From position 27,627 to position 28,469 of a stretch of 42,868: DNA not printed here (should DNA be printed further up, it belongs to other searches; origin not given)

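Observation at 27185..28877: A 1.7-kb island is wedged between the small and large terminase genes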

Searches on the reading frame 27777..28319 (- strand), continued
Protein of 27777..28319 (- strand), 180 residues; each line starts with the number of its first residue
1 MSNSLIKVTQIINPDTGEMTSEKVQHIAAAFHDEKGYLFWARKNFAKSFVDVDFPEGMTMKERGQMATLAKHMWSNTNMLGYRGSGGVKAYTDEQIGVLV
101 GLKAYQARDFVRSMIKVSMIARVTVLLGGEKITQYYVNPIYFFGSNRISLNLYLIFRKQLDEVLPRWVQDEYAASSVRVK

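Call 72: search_protein_families(library=phrogs, alignment_id=A8, max_evalue=0.00001)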
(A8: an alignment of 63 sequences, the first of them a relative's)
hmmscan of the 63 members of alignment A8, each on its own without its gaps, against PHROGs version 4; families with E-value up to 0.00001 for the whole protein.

A. member 1, L034:4811-5089:+ (93 aa): 0 families

B. families by the number of members that match (of 63 scanned): 53 families (the first 25 are shown)
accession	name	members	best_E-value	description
phrog_51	-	11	1.6e-48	terminase small subunit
phrog_2606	-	9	3.9e-25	terminase small subunit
phrog_1595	-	5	1e-17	terminase small subunit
phrog_17390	-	5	1.6e-16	-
phrog_513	-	3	1.4e-10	transposase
phrog_374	-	2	5.5e-83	HNH endonuclease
phrog_3377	-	2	1.2e-52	HNH endonuclease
phrog_2428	-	2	1.9e-39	-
phrog_8790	-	2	6.7e-32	restriction endonuclease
phrog_2081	-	2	4e-29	HNH endonuclease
phrog_953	-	2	3.4e-26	HNH endonuclease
phrog_119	-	2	3.4e-21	HNH endonuclease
phrog_144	-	2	3.8e-21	HNH endonuclease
phrog_606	-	2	2.9e-16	terminase small subunit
phrog_4151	-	2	5.4e-15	DNA binding protein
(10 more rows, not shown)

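Call 89: search_protein_families(library=pfam, alignment_id=A3, max_evalue=0.1)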
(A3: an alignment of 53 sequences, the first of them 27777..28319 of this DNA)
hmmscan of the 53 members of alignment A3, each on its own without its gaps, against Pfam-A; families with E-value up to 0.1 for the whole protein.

A. member 1, window:27777-28319:- (180 aa): 2 families
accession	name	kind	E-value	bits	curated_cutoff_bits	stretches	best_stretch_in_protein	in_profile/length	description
PF04703.18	FaeA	-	0.011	16.4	20.7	1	96-125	21-50/62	FaeA-like protein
PF06113.17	BRE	-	0.031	13.6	25.8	0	62-164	118-216/320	Brain and reproductive organ-expressed protein (BRE)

B. families by the number of members that match (of 53 scanned): 17 families
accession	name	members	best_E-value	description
PF04703.18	FaeA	8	1.8e-06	FaeA-like protein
PF01978.25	TrmB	4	0.0019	Sugar-specific transcriptional regulator TrmB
PF06113.17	BRE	2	0.0034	Brain and reproductive organ-expressed protein (BRE)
PF21138.3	SMUBP-2_HCS1_1B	2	0.011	Helicase SMUBP-2/HCS1, 1B domain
PF21984.2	DnaD_N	2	0.014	DnaD N-terminal domain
PF01047.28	MarR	1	0.0072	MarR family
PF09339.16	HTH_IclR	1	0.0084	IclR helix-turn-helix domain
PF13545.12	HTH_Crp_2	1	0.0098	Crp-like helix-turn-helix domain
PF13730.12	HTH_36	1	0.018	Helix-turn-helix domain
PF21100.3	MCM_C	1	0.021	MCM protein C-terminal winged helix-turn-helix domain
PF07277.16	SapC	1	0.024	SapC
PF13551.12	HTH_29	1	0.04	Winged helix-turn helix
PF13412.12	HTH_24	1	0.045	Winged helix-turn-helix DNA-binding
PF22979.2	HTH_69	1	0.059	Winged helix-turn-helix domain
PF14128.11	DUF4295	1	0.062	Domain of unknown function (DUF4295)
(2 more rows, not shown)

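Call 93: fold_search(model_id=the predicted structure, library=viral)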
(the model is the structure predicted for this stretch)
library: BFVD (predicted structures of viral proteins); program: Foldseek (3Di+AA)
matches with E <= 10: 1422; with E <= 0.001: 5
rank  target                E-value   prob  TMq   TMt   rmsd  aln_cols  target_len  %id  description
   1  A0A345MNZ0            5.9e-05  1.00  0.34  0.33  12.1       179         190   12  (no name in the UniProt tables at hand)
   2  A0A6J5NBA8            7.4e-05  1.00  0.44  0.45  13.8       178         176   17  Uncharacterized protein [uncultured Caudovirales phage]
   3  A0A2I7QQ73            1.9e-04  1.00  0.37  0.27   4.8       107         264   13  (no name in the UniProt tables at hand)
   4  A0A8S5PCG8            2.4e-04  1.00  0.47  0.52   6.4       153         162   14  Uncharacterized protein [Myoviridae sp. ctFPV8]
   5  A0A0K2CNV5            6.4e-04  1.00  0.36  0.20  14.3       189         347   10  Putative replicon initiation protein [Brevibacillus phage SecTim467]
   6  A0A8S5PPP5            1.5e-03  1.00  0.35  0.23   3.9        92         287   16  DNA-binding domain protein [Siphoviridae sp. ctAiL5]
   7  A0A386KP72            1.5e-03  1.00  0.35  0.64   4.6        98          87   11  Helix-turn-helix DNA binding domain protein [Microbacterium phage ValentiniPuff]
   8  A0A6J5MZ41            1.5e-03  1.00  0.30  0.09  18.7       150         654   13  Prim_Pol domain containing protein [uncultured Caudovirales phage]
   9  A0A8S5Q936            1.6e-03  1.00  0.33  0.26   4.7       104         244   15  Helix-turn-helix domain protein [Siphoviridae sp. ct5qs5]
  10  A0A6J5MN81            1.9e-03  1.00  0.40  0.41   6.6       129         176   12  Uncharacterized protein [uncultured Caudovirales phage]
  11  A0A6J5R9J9            2.3e-03  1.00  0.34  0.44   4.9        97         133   12  Helix-turn-helix domain containing protein [uncultured Caudovirales phage]
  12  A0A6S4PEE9            2.6e-03  1.00  0.36  0.52   4.4        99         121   17  Uncharacterized protein [uncultured phage_MedDCM-OCT-S38-C3]
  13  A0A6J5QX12            2.9e-03  1.00  0.34  0.46   5.0        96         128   14  Helix-turn-helix domain containing protein [uncultured Caudovirales phage]
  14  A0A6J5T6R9            3.3e-03  1.00  0.33  0.28   7.6       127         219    8  Helix-turn-helix domain containing protein [uncultured Caudovirales phage]
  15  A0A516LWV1            3.7e-03  1.00  0.34  0.29   4.9        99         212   13  (no name in the UniProt tables at hand)
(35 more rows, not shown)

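Call 96: search_protein_families(library=padloc, proteins=[window:27777-28319:-, L035:4545-4925:+], max_evalue=0.01)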
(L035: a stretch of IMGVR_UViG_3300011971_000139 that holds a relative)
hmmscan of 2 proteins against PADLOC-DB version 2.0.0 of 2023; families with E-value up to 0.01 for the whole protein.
window:27777-28319:- (180 aa): 0 families

L035:4545-4925:+ (127 aa): 0 families

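Call 104: search_protein_representatives(alignment_id=A3)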
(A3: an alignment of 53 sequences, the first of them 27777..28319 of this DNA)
Query: 53 sequences, 178 profile positions. Proteins with E-value up to 0.001 (for the whole library): 410; up to 1e-10: 237; up to 1e-30: 78. The best 150 are listed.
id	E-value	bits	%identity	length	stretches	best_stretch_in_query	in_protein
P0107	1.6e-77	275.2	-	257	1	2-175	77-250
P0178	1.7e-64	232.8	-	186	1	3-177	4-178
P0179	6.8e-64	230.8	-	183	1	4-175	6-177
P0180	1.9e-57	209.8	-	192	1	6-176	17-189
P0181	3.8e-55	202.3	-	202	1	3-177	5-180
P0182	5.2e-54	198.6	-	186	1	3-176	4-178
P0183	2.2e-52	193.3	-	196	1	9-174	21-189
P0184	3.4e-52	192.7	-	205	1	7-175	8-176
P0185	7.4e-52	191.6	-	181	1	3-175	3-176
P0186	7.6e-52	191.6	-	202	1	7-173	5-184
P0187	1.2e-51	191.0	-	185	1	2-175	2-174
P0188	7.4e-51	188.3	-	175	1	5-173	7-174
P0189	9.4e-51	188.0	-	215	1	3-176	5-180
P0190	1.1e-48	181.3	-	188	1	5-175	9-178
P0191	1.7e-48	180.6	-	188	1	4-176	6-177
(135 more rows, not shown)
